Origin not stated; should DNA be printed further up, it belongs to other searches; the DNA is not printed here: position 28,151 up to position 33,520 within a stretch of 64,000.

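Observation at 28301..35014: vWA membrane protein followed by a 1689-aa Ser/Thr-kinase-GAF-sigma54-activator-HTH fusion: possible undescribed signalling module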

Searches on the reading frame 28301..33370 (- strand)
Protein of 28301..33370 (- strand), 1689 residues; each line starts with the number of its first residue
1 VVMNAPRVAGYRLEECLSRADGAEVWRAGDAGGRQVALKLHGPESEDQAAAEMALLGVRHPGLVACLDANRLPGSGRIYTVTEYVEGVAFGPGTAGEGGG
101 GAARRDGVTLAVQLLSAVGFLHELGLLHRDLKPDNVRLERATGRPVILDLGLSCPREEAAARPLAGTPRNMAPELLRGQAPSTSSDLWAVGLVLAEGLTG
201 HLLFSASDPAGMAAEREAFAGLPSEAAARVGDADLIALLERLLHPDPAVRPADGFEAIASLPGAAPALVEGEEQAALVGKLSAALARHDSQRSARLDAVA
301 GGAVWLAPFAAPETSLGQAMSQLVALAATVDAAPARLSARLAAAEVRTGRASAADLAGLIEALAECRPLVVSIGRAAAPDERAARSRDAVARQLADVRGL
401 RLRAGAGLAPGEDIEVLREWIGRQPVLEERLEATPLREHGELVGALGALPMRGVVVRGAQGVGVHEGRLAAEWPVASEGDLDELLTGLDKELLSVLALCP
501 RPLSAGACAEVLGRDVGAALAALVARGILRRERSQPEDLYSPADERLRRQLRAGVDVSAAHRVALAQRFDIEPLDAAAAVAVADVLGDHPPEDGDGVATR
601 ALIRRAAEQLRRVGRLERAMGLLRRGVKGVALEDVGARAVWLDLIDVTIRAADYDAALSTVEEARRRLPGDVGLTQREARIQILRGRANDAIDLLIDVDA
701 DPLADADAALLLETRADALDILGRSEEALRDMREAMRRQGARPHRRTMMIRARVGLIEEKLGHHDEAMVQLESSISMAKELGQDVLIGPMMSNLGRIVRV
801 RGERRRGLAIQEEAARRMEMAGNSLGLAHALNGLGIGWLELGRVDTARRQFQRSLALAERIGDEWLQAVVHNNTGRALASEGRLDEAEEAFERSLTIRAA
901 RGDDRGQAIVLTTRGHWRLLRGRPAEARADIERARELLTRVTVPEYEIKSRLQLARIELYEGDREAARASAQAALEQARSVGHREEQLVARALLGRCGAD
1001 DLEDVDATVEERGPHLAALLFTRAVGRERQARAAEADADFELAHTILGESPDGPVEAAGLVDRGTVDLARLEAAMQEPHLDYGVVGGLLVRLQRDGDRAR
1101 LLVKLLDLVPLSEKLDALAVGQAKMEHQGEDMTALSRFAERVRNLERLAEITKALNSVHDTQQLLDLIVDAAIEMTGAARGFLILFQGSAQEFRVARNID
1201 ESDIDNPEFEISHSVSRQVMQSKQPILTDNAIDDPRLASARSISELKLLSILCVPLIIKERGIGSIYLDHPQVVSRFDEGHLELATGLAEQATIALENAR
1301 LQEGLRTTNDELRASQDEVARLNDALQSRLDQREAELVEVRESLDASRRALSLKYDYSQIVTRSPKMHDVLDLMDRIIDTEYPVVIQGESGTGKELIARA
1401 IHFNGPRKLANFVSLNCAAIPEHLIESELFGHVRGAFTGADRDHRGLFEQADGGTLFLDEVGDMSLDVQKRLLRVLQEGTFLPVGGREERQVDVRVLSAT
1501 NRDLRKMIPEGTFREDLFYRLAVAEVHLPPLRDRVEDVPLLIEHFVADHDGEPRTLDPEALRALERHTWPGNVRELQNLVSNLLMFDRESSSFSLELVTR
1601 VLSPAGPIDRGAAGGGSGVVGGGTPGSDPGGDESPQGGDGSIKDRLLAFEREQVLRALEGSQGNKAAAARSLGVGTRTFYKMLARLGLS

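Call 5: search_protein_families(library=pfam, proteins=[window:28301-33370:-], max_evalue=0.01)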
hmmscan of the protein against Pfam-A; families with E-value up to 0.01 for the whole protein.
window:28301-33370:- (1689 aa): 17 families
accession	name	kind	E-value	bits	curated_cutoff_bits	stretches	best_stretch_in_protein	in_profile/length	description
PF00158.32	Sigma54_activat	-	3.6e-69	232.2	20.2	1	1360-1526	1-167/168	Sigma-54 interaction domain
PF00069.31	Pkinase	-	1.5e-25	90.5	31.7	1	37-252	28-253/263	Protein kinase domain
PF13424.12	TPR_12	-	1.9e-20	73.3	30.1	3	868-938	3-75/77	Tetratricopeptide repeat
PF14532.12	Sigma54_activ_2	-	4.7e-20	72.7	25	1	1362-1531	2-138/138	Sigma-54 interaction domain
PF13185.12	GAF_2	-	6.5e-17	62.5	28.6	1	1159-1297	2-136/136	GAF domain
PF25601.1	AAA_lid_14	-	1.5e-15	57.2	27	1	1532-1589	1-62/87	AAA+ ATPase lid domain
PF01590.32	GAF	-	1.3e-14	55.2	22.4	1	1160-1296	1-133/133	GAF domain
PF13492.12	GAF_3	-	1.8e-12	48.2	27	1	1162-1298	3-129/129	GAF domain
PF07719.23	TPR_2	-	2e-12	46.7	27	1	869-897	2-30/34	Tetratricopeptide repeat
PF07714.23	PK_Tyr_Ser-Thr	-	4.7e-09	36.4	23.1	1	30-207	25-208/258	Protein tyrosine and serine/threonine kinase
PF13181.12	TPR_8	-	2e-08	34.2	25.7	0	871-899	4-32/34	Tetratricopeptide repeat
PF00515.34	TPR_1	-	2.9e-07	30.5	27.8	1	868-897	1-30/34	Tetratricopeptide repeat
PF07728.20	AAA_5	-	1.1e-06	29.2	22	1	1383-1502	1-123/139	AAA domain (dynein-related subfamily)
PF02954.25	HTH_8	-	2.1e-06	27.8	22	1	1649-1684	5-40/42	Bacterial regulatory protein, Fis family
PF13374.12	TPR_10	-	2.3e-06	27.9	27.5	0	828-861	2-35/42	Tetratricopeptide repeat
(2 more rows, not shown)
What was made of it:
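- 28319..28426 (-): Fis-type HTH_8 DNA-binding domain (aa 1649-1684). Pfam HTH_8 E 2.1e-6, 27.8 bits against cut-off 22, call 5
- On Bacterial enhancer-binding protein (sigma-54 activator, AAA+ Pfam PF00158): HTH_8, 27.8 bits against cut-off 22 (call 5)
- Checked: Pfam (call 5): Pkinase aa 37-252 (E 1.5e-25, 90.5 bits against cut-off 31.7); TPR_12 and other TPR models around aa 828-938; GAF_2 1159-1297 (6.5e-17); Sigma54_activat 1360-1526 (3.6e-69); AAA_lid_14 1532-1589; HTH_8 1649-1684 (2.1e-6).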

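Call 6: search_protein_families(library=ncbifam, proteins=[window:28301-33370:-], max_evalue=0.01)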
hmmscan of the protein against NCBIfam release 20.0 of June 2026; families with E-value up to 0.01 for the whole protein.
window:28301-33370:- (1689 aa): 40 families (the best 25 are shown)
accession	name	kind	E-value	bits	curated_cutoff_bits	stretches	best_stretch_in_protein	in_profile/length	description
TIGR01818.1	ntrC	equivalog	9.1e-99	331.3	558.6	1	1351-1683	127-460/463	nitrogen regulation protein NR(I)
TIGR01817.1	nifA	equivalog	2.8e-98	330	528.85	1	1144-1678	3-519/534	nif-specific transcriptional activator NifA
NF003451.0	PRK05022.1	equivalog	2.3e-92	310.3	476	1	1350-1688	182-510/512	nitric oxide reductase transcriptional regulator NorR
NF008469.0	PRK11361.1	equivalog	7.5e-92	308.4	714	1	1332-1681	117-450/461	acetoacetate metabolism transcriptional regulator AtoC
NF038308.1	RNA_repair_RtcR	equivalog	1.2e-90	304.9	650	1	1327-1677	149-502/530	RNA repair transcriptional activator RtcR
NF041552.1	TF_PrdR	equivalog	2.1e-87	293.8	795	1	1328-1590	242-503/577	sigma-54 dependent transcriptional regulator PrdR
TIGR02915.1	PEP_resp_reg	equivalog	8e-85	285.3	502.6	1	1354-1583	132-368/445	PEP-CTERM-box response regulator transcription factor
NF008176.1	PRK10923.1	equivalog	1.5e-81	274.4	620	1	1349-1688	129-468/469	nitrogen regulation protein NR(I)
TIGR02329.1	propionate_PrpR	equivalog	1.9e-78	264.4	499.2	1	1325-1683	178-524/526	propionate catabolism operon regulatory protein PrpR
NF050807.1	TransRegFlbDCaul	equivalog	3.4e-78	263.5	750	1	1356-1682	116-434/454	sigma-54-dependent transcriptional regulator FlbD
NF041946.1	LuxO_transreg_Vib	equivalog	8.4e-77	258.9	800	1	1353-1684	128-458/463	quorum-sensing sigma-54 dependent transcriptional regulator LuxO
TIGR02974.1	phageshock_pspF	equivalog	1.4e-76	257.9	443.55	1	1361-1684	2-334/336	phage shock protein operon transcriptional activator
NF011695.0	PRK15115.1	equivalog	2.4e-76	257.3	763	1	1340-1583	118-364/445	two-component system response regulator GlrR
NF011953.0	PRK15424.1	equivalog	3.1e-73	247.2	703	1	1337-1684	198-532/538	propionate catabolism operon regulatory protein PrpR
NF011958.0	PRK15429.1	equivalog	6.7e-73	246.4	830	1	1340-1589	361-614/692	formate hydrogenlyase transcriptional activator FlhA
NF051870.1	NAssimRespRegNtrX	equivalog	1.8e-66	224.9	600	1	1357-1589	138-370/452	nitrogen assimilation response regulator NtrX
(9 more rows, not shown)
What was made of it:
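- On NifA (TIGR01817 equivalog): 330 bits against cut-off 528.85 (call 6)
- Closest known: GAF-regulated sigma-54 activators. Same: The C-terminal ~545 aa align end to end with the NifA model (aa 1144-1678, profile positions 3-519 of 534, E 2.8e-98, call 6).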
